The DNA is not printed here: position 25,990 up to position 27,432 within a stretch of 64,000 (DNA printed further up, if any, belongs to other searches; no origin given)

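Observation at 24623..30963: Phosphonate cassette on the glycan operon: TagD-like cytidylyltransferase fused to PepM, Ppd, Fe-ADH, and two Cys-less sulfatase-fold proteins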

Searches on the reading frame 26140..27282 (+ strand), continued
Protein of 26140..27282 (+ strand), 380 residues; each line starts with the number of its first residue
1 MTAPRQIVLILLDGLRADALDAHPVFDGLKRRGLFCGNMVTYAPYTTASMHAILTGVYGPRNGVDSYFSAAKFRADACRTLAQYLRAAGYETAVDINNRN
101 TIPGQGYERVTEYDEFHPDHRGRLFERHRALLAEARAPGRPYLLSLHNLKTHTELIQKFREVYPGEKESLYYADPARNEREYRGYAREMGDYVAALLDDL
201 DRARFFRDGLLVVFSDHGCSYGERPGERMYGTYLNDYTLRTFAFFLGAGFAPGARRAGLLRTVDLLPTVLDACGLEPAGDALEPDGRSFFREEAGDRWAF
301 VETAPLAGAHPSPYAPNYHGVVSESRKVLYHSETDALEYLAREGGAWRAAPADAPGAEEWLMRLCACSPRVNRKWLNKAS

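Call 67: search_protein_families(library=pfam, proteins=[L013:3802-5205:+, L013:5202-6275:+, L013:6285-7661:+, L013:7645-8544:+, L013:11231-12064:+, L013:12262-13851:+, L013:13878-14894:+, L008:11098-11781:+, L008:6491-8497:-, L008:5178-6443:-], max_evalue=0.001)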
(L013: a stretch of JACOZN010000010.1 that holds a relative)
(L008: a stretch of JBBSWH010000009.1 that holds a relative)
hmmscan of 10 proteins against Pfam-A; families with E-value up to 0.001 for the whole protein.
L013:3802-5205:+ (467 aa): 5 families
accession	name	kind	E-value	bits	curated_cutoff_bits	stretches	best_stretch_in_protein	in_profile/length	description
PF00224.27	PK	-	4.3e-34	118.5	30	2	147-303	175-328/328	Pyruvate kinase, barrel domain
PF02887.21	PK_C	-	6.9e-19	68.5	28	1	334-445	5-114/114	Pyruvate kinase, alpha/beta domain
PF00478.31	IMPDH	-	0.00027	20.5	25.6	0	54-142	82-149/345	IMP dehydrogenase / GMP reductase domain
PF13551.12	HTH_29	-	0.00069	20.1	28.1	0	16-51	11-45/64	Winged helix-turn helix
PF08279.18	HTH_11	-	0.00074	19.8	25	0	5-48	3-46/55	HTH domain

L013:5202-6275:+ (357 aa): 0 families

L013:6285-7661:+ (458 aa): 3 families
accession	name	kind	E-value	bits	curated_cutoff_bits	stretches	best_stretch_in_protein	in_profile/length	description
PF00587.30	tRNA-synt_2b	-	6.1e-22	79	29.3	1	100-269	7-175/179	tRNA synthetase class II core domain (G, H, P, S and T)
PF09180.16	ProRS-C_1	-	7.1e-11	42.5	31.5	1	393-458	1-71/71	Prolyl-tRNA synthetase, C-terminal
PF03129.25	HGTP_anticodon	-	2.1e-05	25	21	1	291-366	13-93/94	Anticodon binding domain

L013:7645-8544:+ (299 aa): 1 family
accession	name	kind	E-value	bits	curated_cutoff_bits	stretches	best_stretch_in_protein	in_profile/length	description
PF02811.25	PHP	-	3.1e-14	54.1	26.4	1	18-175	1-152/164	PHP domain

L013:11231-12064:+ (277 aa): 3 families
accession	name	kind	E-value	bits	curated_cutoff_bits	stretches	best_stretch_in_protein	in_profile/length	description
PF08501.16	Shikimate_dh_N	-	1.4e-15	57.7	27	1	26-95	13-83/83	Shikimate dehydrogenase substrate binding domain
PF18317.6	SDH_C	-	1.1e-05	25.5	25.8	1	239-265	4-30/31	Shikimate 5'-dehydrogenase C-terminal domain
PF01488.26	Shikimate_DH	-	2.9e-05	24.6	24.3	1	115-179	3-68/138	Shikimate / quinate 5-dehydrogenase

L013:12262-13851:+ (529 aa): 3 families
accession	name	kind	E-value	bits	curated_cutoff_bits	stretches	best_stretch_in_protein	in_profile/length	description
PF12804.13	NTP_transf_3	-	3.4e-06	27.8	27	1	7-112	2-97/160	MobA-like NTP transferase domain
PF00483.29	NTP_transferase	-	2.1e-05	24.7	21.2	1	7-224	3-241/245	Nucleotidyl transferase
PF02958.26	EcKL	-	0.00013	21.9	22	1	329-415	161-246/294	Ecdysteroid kinase-like family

L013:13878-14894:+ (338 aa): 1 family
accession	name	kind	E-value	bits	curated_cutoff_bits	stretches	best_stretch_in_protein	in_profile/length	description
PF08013.17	GatZ_KbaZ-like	-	1.6e-07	30.8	26.7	1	14-117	25-132/420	D-tagatose-1,6-bisphosphate aldolase subunit GatZ/KbaZ-like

L008:11098-11781:+ (227 aa): 7 families
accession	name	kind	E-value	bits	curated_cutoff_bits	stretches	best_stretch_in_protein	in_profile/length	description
PF08241.18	Methyltransf_11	-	2.6e-17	63.7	21.2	1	42-132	1-94/95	Methyltransferase domain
PF13847.12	Methyltransf_31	-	1.9e-14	54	27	1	36-167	2-140/145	Methyltransferase domain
PF13489.12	Methyltransf_23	-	3.2e-14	53.4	27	1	26-170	9-155/164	Methyltransferase domain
PF13649.12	Methyltransf_25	-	8.1e-13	49.3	27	1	41-129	1-97/97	Methyltransferase domain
PF08242.18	Methyltransf_12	-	1e-10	42.7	30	1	42-131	1-98/98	Methyltransferase domain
PF05219.18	DREV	-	2e-08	34.1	26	1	37-143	94-200/265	DREV methyltransferase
PF08003.17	Methyltransf_9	-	0.00065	19.2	23.8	1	18-134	97-218/315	Protein of unknown function (DUF1698)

L008:6491-8497:- (668 aa): 6 families
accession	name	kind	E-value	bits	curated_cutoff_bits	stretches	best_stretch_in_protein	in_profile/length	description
PF01408.29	GFO_IDH_MocA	-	1.4e-21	77.8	24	1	11-129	2-120/120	Oxidoreductase family, NAD-binding Rossmann fold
PF01266.30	DAO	-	3.5e-09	37.1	27.9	1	310-619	1-313/353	FAD dependent oxidoreductase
PF07992.20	Pyr_redox_2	-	1e-05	25.6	26.1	1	292-345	125-182/291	Pyridine nucleotide-disulphide oxidoreductase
PF01210.29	NAD_Gly3P_dh_N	-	6.3e-05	23.4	23.1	0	310-375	1-68/158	NAD-dependent glycerol-3-phosphate dehydrogenase N-terminus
PF00070.33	Pyr_redox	-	7.4e-05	23.6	22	0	310-346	1-44/82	Pyridine nucleotide-disulphide oxidoreductase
PF13450.12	NAD_binding_8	-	8.3e-05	23.2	21.9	1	313-363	1-54/68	NAD(P)-binding Rossmann-like domain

L008:5178-6443:- (421 aa): 5 families
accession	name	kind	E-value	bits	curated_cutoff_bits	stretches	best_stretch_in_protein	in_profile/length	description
PF00534.26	Glycos_transf_1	-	3.5e-40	137.8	26.4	1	218-383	3-170/172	Glycosyl transferases group 1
PF13692.12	Glyco_trans_1_4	-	2.7e-30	105.9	27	1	231-369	2-140/142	Glycosyl transferases group 1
PF13439.12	Glyco_transf_4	-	3.2e-12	47.2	28.5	1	96-210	48-169/170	Glycosyltransferase Family 4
PF13477.12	Glyco_trans_4_2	-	1e-08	35.8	23.4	1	103-183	58-139/139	Glycosyl transferase 4-like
PF20706.3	GT4-conflict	-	0.00043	19.8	26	1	297-349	272-324/385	Family 4 Glycosyltransferase in conflict systems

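Call 71: search_protein_representatives(alignment_id=A1)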
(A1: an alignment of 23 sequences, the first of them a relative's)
Query: 23 sequences, 372 profile positions. Proteins with E-value up to 0.001 (for the whole library): 69593; up to 1e-10: 25925; up to 1e-30: 419. The best 150 are listed.
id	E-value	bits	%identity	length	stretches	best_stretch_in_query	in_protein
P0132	2.4e-152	523.6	-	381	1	1-367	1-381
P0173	6.9e-141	485.9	-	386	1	9-367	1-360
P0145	4.7e-138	476.5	-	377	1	3-365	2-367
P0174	3.2e-135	467.2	-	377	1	4-361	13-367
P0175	3.2e-132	457.3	-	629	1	3-368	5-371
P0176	2.0e-131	454.7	-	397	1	3-364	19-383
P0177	1.2e-130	452.2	-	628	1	2-366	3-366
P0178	3.1e-129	447.5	-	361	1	6-368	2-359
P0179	2.6e-128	444.5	-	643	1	4-364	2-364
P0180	7.1e-128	443.0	-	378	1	6-368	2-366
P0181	2.0e-125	435.0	-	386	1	3-360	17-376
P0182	3.6e-125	434.1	-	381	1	3-366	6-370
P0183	8.4e-125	432.9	-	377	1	4-354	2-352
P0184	1.9e-124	431.8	-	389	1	3-370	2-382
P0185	6.5e-123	426.7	-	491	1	3-342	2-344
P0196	2.0e-112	392.2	-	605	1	5-367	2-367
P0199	9.2e-109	380.1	-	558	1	2-360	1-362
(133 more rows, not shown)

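Call 72: search_protein_families(library=pfam, proteins=[P0175, P0177, P0179, P0196, P0199, P0185], max_evalue=0.001)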
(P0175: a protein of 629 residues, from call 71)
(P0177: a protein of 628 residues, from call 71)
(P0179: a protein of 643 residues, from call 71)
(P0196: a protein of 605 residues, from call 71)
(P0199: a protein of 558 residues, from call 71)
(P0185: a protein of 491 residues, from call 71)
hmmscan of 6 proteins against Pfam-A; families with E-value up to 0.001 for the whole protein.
P0175 (629 aa): 6 families
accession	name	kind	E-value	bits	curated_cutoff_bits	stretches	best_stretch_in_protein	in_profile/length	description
PF00884.28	Sulfatase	-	2.1e-28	100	25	1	21-274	15-300/301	Sulfatase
PF12804.13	NTP_transf_3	-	6.3e-16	59.4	27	1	382-496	1-110/160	MobA-like NTP transferase domain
PF16347.10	SGSH_C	-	2.5e-11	44.4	29.3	1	232-359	9-136/154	N-sulphoglucosamine sulphohydrolase, C-terminal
PF01663.27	Phosphodiest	-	1.7e-10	41.5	23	1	179-220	181-222/342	Type I phosphodiesterase / nucleotide pyrophosphatase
PF00483.29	NTP_transferase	-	3.5e-07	30.5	21.2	1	381-508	1-140/245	Nucleotidyl transferase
PF02995.22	DUF229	-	7.7e-06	25.3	25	1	4-223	124-347/496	Protein of unknown function (DUF229)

P0177 (628 aa): 12 families
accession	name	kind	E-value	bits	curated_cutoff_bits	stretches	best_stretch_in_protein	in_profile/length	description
PF00884.28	Sulfatase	-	2.7e-28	99.6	25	1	11-269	6-300/301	Sulfatase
PF08241.18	Methyltransf_11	-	7.9e-24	84.6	21.2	1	425-518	1-95/95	Methyltransferase domain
PF13649.12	Methyltransf_25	-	5.1e-21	75.6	27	1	425-514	2-97/97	Methyltransferase domain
PF13847.12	Methyltransf_31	-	4e-17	62.7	27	1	419-522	2-113/145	Methyltransferase domain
PF13489.12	Methyltransf_23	-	1.1e-13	51.7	27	1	407-562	11-162/164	Methyltransferase domain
PF08242.18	Methyltransf_12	-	1.3e-13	51.9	30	1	425-515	1-97/98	Methyltransferase domain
PF01209.24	Ubie_methyltran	-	6e-12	45.8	20.1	1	413-520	40-153/233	ubiE/COQ5 methyltransferase family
PF01663.27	Phosphodiest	-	1.3e-11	45.1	23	2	175-216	181-222/342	Type I phosphodiesterase / nucleotide pyrophosphatase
PF16347.10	SGSH_C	-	3.4e-11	43.9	29.3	1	229-366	10-148/154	N-sulphoglucosamine sulphohydrolase, C-terminal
PF02353.26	CMAS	-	6.8e-06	26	27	1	409-518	51-164/273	Mycolic acid cyclopropane synthetase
PF05148.21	Methyltransf_8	-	4.5e-05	23.9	27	1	419-520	71-158/219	Hypothetical methyltransferase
PF02995.22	DUF229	-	0.00016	21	25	1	145-219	273-347/496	Protein of unknown function (DUF229)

P0179 (643 aa): 7 families
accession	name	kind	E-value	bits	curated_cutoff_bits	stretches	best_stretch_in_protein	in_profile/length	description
PF00884.28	Sulfatase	-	2.5e-26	93.1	25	1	19-270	24-300/301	Sulfatase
PF12804.13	NTP_transf_3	-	1.4e-13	51.8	27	1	396-514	1-124/160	MobA-like NTP transferase domain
PF01663.27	Phosphodiest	-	3.8e-12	46.9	23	1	5-216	1-222/342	Type I phosphodiesterase / nucleotide pyrophosphatase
PF16347.10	SGSH_C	-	2.1e-11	44.6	29.3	1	244-363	25-145/154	N-sulphoglucosamine sulphohydrolase, C-terminal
PF00483.29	NTP_transferase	-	3.1e-11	43.8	21.2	1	395-468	1-72/245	Nucleotidyl transferase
PF02995.22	DUF229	-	1e-06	28.2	25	1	144-219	272-347/496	Protein of unknown function (DUF229)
PF01128.25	IspD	-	0.00055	20.2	27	0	396-450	3-54/221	2-C-methyl-D-erythritol 4-phosphate cytidylyltransferase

P0196 (605 aa): 11 families
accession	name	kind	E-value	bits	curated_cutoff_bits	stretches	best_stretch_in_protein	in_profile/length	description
PF00884.28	Sulfatase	-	2.7e-25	89.7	25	1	2-268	1-301/301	Sulfatase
PF13847.12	Methyltransf_31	-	1.5e-12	47.9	27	1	440-579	3-145/145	Methyltransferase domain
PF13489.12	Methyltransf_23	-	1.8e-12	47.7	27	1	430-583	10-162/164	Methyltransferase domain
PF13649.12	Methyltransf_25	-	2.1e-12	48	27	1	444-533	1-97/97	Methyltransferase domain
PF01663.27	Phosphodiest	-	1.7e-11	44.8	23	1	5-216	2-224/342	Type I phosphodiesterase / nucleotide pyrophosphatase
PF08241.18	Methyltransf_11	-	1.5e-10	42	21.2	1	445-537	1-95/95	Methyltransferase domain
PF16347.10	SGSH_C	-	8.3e-08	33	29.3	1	246-368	31-150/154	N-sulphoglucosamine sulphohydrolase, C-terminal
PF08242.18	Methyltransf_12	-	1.3e-07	32.7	30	1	445-534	1-97/98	Methyltransferase domain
PF02995.22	DUF229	-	1.6e-05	24.3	25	1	146-217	276-343/496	Protein of unknown function (DUF229)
PF07757.19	AdoMet_MTase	-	9.6e-05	23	27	0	428-472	47-93/115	Predicted AdoMet-dependent methyltransferase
PF07942.18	CARME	-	0.00062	19.6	27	0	422-475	34-92/268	Carnosine N-methyltransferase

P0199 (558 aa): 6 families
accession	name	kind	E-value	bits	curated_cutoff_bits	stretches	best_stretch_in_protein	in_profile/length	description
PF01583.26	APS_kinase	-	1.1e-28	100.6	21.1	1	387-533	1-151/152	Adenylylsulphate kinase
PF00884.28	Sulfatase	-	1.2e-26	94.2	25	1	5-267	2-300/301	Sulfatase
PF01663.27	Phosphodiest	-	1.8e-15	57.9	23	2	7-67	2-66/342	Type I phosphodiesterase / nucleotide pyrophosphatase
PF16347.10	SGSH_C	-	9.9e-13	49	29.3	1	228-370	11-151/154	N-sulphoglucosamine sulphohydrolase, C-terminal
PF02995.22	DUF229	-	2.5e-07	30.2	25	1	122-216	281-346/496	Protein of unknown function (DUF229)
PF01656.29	CbiA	-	0.0003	21.2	25.4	1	391-500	2-54/125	CobQ/CobB/MinD/ParA nucleotide binding domain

P0185 (491 aa): 8 families
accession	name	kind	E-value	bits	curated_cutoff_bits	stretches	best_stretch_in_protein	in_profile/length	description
PF00884.28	Sulfatase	-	4.5e-22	79.2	25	1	4-270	1-299/301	Sulfatase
PF13649.12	Methyltransf_25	-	2.4e-13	51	27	1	336-414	20-97/97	Methyltransferase domain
PF08241.18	Methyltransf_11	-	7.6e-12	46.2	21.2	1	336-417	18-94/95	Methyltransferase domain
PF01663.27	Phosphodiest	-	2.6e-10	40.9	23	1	6-60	1-59/342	Type I phosphodiesterase / nucleotide pyrophosphatase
PF13847.12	Methyltransf_31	-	4e-10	40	27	1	332-441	23-129/145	Methyltransferase domain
PF03848.20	TehB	-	9.9e-08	32.1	20.4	1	336-417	51-133/193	Tellurite resistance protein TehB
PF08242.18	Methyltransf_12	-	1.3e-07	32.7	30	1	333-416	16-98/98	Methyltransferase domain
PF16347.10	SGSH_C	-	9.3e-05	23.1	29.3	1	231-331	10-108/154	N-sulphoglucosamine sulphohydrolase, C-terminal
